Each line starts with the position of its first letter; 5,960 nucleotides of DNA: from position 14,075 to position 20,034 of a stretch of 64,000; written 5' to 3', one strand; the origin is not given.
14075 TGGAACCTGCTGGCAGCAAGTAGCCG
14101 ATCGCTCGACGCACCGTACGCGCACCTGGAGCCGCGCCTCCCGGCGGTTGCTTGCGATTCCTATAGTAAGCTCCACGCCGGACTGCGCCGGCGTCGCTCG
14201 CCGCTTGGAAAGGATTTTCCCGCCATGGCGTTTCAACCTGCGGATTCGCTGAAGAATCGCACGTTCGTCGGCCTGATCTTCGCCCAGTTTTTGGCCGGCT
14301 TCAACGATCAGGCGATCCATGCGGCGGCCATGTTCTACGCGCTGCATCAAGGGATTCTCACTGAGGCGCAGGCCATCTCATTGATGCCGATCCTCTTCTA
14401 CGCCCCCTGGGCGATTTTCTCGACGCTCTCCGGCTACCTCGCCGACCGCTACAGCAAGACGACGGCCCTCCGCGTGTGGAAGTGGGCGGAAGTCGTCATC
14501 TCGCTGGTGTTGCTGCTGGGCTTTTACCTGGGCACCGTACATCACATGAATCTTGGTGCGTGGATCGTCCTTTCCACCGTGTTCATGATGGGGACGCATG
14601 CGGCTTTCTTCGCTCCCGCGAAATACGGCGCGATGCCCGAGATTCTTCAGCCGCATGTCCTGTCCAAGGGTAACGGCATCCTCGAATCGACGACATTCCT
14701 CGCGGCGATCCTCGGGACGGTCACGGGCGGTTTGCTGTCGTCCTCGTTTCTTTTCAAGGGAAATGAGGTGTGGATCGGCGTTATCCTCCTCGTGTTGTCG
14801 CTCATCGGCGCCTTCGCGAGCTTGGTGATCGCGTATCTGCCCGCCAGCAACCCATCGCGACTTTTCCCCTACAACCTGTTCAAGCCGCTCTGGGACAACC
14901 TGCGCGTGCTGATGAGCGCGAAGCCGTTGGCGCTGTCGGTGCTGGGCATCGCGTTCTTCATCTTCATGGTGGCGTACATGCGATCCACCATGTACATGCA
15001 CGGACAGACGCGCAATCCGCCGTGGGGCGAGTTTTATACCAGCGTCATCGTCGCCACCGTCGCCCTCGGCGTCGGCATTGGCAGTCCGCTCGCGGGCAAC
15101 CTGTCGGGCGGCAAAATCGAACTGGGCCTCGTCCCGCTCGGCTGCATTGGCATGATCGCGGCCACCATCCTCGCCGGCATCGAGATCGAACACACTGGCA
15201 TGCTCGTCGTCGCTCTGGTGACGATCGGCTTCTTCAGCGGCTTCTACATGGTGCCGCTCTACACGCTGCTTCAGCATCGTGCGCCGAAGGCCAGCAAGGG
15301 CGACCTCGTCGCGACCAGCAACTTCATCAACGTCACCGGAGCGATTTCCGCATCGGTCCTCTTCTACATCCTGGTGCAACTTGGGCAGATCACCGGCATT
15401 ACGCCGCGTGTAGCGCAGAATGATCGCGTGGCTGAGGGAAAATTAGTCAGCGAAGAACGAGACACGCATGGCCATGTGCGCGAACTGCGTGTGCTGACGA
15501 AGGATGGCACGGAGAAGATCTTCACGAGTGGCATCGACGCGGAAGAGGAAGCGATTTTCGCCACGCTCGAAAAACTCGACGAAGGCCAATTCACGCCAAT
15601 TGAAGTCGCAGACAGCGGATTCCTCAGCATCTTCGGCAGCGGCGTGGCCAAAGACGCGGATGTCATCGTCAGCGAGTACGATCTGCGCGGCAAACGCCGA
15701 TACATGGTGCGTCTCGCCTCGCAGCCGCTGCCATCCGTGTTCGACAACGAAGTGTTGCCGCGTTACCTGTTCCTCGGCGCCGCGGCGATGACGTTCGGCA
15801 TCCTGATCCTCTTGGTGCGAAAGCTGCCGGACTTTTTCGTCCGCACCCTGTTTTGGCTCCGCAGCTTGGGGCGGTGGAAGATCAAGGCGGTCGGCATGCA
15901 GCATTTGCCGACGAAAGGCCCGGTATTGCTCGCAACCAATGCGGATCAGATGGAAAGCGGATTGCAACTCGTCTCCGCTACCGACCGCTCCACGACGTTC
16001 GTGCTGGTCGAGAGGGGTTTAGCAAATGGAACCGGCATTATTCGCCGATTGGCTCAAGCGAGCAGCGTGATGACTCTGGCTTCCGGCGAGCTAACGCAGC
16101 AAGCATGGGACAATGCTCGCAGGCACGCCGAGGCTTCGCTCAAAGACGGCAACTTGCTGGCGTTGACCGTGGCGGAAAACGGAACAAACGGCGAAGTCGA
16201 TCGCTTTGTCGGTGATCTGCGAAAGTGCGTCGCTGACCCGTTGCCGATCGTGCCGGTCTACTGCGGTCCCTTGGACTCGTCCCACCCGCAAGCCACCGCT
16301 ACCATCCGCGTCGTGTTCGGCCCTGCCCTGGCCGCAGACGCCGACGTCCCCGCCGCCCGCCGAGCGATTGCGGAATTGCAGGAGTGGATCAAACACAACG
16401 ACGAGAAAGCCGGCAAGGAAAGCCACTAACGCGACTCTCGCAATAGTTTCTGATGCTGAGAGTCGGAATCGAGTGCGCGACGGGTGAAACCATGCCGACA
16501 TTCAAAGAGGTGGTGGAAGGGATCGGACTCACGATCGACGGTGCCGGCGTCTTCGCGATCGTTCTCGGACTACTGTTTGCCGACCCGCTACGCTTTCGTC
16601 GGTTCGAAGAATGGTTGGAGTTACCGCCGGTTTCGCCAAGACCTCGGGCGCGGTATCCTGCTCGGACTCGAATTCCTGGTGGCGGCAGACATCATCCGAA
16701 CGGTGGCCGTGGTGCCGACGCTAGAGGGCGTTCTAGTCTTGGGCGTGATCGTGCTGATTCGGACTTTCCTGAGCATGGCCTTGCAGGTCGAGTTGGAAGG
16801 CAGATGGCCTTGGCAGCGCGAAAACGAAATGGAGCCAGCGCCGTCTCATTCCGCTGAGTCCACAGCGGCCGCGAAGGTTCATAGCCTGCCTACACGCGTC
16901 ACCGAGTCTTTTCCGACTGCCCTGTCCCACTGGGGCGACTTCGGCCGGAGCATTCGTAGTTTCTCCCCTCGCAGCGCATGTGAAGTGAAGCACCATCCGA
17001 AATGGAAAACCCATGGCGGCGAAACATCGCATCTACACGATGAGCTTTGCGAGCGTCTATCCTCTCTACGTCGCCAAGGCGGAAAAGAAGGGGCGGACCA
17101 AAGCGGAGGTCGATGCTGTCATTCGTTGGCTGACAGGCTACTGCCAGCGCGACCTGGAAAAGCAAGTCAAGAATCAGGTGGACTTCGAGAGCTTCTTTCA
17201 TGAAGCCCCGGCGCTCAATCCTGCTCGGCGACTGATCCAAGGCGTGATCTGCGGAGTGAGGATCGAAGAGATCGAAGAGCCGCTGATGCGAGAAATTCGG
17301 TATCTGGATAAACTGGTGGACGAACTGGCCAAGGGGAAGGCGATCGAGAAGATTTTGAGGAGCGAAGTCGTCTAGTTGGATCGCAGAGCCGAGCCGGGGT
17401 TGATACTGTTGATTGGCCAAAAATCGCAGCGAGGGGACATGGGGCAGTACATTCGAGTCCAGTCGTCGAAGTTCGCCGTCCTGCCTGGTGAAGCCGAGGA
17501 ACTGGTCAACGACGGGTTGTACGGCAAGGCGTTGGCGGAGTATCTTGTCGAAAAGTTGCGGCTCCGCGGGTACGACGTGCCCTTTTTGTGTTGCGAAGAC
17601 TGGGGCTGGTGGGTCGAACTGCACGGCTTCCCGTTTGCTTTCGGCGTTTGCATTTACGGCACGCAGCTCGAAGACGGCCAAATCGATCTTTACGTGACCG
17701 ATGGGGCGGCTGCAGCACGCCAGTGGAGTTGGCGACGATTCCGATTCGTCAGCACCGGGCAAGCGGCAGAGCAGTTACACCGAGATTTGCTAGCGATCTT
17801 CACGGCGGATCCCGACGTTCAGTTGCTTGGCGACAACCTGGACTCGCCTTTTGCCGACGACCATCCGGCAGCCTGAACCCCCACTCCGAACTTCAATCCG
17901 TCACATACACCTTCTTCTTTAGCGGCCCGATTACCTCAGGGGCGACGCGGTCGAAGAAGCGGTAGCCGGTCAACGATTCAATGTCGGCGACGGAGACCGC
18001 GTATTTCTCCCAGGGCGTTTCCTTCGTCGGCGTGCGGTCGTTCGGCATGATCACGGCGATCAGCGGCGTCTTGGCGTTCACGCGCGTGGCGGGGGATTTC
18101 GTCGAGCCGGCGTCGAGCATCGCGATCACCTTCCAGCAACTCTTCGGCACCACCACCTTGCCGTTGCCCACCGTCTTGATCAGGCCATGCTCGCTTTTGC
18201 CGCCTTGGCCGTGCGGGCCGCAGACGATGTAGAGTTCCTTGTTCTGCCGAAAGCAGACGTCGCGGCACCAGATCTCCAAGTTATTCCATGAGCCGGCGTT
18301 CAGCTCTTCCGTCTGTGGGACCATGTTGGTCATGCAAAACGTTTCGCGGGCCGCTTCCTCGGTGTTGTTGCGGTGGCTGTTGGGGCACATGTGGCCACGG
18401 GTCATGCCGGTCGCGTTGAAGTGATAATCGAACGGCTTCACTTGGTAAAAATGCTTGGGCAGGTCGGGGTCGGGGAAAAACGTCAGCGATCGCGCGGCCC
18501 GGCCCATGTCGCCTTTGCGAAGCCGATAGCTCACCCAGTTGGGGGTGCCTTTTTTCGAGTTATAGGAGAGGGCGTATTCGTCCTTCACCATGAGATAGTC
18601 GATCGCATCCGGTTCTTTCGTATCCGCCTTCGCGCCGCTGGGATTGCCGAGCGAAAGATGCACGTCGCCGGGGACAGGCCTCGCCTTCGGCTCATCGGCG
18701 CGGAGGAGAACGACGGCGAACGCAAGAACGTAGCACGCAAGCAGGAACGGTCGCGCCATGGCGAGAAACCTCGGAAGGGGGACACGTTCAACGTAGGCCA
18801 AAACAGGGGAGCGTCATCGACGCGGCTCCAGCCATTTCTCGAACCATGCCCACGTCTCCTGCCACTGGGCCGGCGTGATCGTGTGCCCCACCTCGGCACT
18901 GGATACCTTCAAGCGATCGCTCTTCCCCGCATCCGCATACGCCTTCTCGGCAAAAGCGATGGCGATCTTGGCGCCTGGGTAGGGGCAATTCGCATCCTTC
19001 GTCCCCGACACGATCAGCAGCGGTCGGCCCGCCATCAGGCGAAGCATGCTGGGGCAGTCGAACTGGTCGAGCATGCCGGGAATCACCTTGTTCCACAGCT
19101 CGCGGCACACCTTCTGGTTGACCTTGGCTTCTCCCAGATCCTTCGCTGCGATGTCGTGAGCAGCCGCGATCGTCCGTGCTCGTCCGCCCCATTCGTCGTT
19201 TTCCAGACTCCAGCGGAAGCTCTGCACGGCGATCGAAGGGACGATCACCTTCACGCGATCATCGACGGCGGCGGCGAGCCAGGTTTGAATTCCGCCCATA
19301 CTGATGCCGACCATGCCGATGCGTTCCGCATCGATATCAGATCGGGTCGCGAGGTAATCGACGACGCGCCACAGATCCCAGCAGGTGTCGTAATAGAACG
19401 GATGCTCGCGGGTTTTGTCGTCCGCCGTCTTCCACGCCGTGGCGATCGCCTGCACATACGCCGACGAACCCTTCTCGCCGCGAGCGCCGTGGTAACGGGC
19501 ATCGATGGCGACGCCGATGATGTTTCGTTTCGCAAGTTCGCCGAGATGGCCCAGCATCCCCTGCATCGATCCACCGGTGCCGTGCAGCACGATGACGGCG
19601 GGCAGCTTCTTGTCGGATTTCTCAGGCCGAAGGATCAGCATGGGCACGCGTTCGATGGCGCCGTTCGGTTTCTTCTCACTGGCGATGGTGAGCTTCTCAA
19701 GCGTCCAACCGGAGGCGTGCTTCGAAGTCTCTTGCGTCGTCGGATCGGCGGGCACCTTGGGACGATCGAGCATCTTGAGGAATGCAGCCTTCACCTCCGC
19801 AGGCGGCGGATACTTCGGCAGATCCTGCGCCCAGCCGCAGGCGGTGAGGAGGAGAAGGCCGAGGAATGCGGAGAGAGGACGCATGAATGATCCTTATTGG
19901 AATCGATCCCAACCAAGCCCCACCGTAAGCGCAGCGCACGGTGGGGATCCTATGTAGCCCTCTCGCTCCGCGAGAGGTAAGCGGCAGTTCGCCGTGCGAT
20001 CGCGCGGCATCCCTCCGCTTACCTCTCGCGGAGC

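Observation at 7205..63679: Clustered gene decay: nonsense codons at conserved positions and multi-frameshift genes beside long intact genes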

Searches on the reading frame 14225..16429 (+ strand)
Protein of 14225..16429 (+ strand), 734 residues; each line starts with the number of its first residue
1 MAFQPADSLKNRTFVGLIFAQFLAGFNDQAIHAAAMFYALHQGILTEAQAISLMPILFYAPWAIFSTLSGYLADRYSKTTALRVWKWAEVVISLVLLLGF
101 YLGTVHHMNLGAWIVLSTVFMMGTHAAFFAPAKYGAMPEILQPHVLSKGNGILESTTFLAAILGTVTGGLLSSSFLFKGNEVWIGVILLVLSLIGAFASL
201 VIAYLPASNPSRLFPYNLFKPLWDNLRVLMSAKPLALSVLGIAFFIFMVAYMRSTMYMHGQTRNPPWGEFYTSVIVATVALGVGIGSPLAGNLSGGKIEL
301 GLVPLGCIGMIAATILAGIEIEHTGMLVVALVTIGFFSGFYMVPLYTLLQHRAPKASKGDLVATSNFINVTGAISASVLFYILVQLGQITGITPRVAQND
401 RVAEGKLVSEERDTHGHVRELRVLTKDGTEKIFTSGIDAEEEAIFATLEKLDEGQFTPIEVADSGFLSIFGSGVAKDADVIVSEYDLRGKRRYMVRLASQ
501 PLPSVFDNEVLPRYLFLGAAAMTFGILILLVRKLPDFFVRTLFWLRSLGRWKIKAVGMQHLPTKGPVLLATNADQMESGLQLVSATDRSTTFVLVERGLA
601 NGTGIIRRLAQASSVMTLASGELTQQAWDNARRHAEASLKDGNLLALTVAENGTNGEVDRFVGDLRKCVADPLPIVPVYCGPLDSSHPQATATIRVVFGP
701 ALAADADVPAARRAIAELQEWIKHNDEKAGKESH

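Call 5: find_encoding_contigs(protein=window:14225-16429:+, flank=10000, max_places=4)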
Protein window:14225-16429:+ (734 aa): no gene with exactly this product is on record in the collection.

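Call 21: search_protein_families(library=pfam, proteins=[window:14225-16426:+], max_evalue=0.001)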
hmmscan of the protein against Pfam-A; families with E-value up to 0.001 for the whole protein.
window:14225-16426:+ (734 aa): 1 family
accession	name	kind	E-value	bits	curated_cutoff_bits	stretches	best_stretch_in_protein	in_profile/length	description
PF07690.21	MFS_1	-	9.2e-20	71.3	33.4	1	17-374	1-344/347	Major Facilitator Superfamily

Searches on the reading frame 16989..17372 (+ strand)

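Call 21: search_protein_families(library=pfam, proteins=[window:16989-17372:+], max_evalue=0.001)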
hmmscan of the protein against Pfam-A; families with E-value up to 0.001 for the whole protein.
window:16989-17372:+ (128 aa): 1 family
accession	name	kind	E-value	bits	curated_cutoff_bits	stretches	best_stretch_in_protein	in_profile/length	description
PF09966.14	DUF2200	-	1.6e-53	180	22.8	1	14-124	1-111/111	Uncharacterized protein conserved in bacteria (DUF2200)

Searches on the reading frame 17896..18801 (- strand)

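Call 21: search_protein_families(library=pfam, proteins=[window:17896-18801:-], max_evalue=0.001)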
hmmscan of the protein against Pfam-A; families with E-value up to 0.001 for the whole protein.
window:17896-18801:- (302 aa): 1 family
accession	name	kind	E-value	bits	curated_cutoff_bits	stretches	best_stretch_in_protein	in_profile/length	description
PF01223.29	Endonuclease_NS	-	2.4e-50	171.7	23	1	66-287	14-221/223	DNA/RNA non-specific endonuclease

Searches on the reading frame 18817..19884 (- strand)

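Call 21: search_protein_families(library=pfam, proteins=[window:18817-19884:-], max_evalue=0.001)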
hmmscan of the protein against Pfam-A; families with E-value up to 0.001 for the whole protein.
window:18817-19884:- (356 aa): 10 families
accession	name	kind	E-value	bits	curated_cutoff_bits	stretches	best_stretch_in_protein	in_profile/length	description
PF05448.18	AXE1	-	3.3e-10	39.7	21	1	79-217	68-206/321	Acetyl xylan esterase (AXE1)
PF00326.27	Peptidase_S9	-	4.2e-08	33.4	22.6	1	169-220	46-98/213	Prolyl oligopeptidase family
PF12697.13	Abhydrolase_6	-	7.5e-07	30.5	26.3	1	97-307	1-178/217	Alpha/beta hydrolase family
PF12715.13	Abhydrolase_7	-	5e-06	26.4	21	0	265-299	284-318/388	Abhydrolase family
PF02129.25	Peptidase_S15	-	9.1e-06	26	23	1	166-223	75-132/262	X-Pro dipeptidyl-peptidase (S15 family)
PF12146.15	Hydrolase_4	-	6.3e-05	22.8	27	0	96-206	6-95/239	Serine aminopeptidase, S33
PF00561.26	Abhydrolase_1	-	0.00014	22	25.8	1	95-215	1-98/245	alpha/beta hydrolase fold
PF09752.15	ABHD18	-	0.00014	21.6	21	0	189-221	177-209/351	Alpha/beta hydrolase domain containing 18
PF22244.2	GCE_fung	-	0.00017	21.9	27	1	165-217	81-135/231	Glucuronyl esterase, fungi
PF01738.24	DLH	-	0.00035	20.6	21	0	84-215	5-125/217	Dienelactone hydrolase family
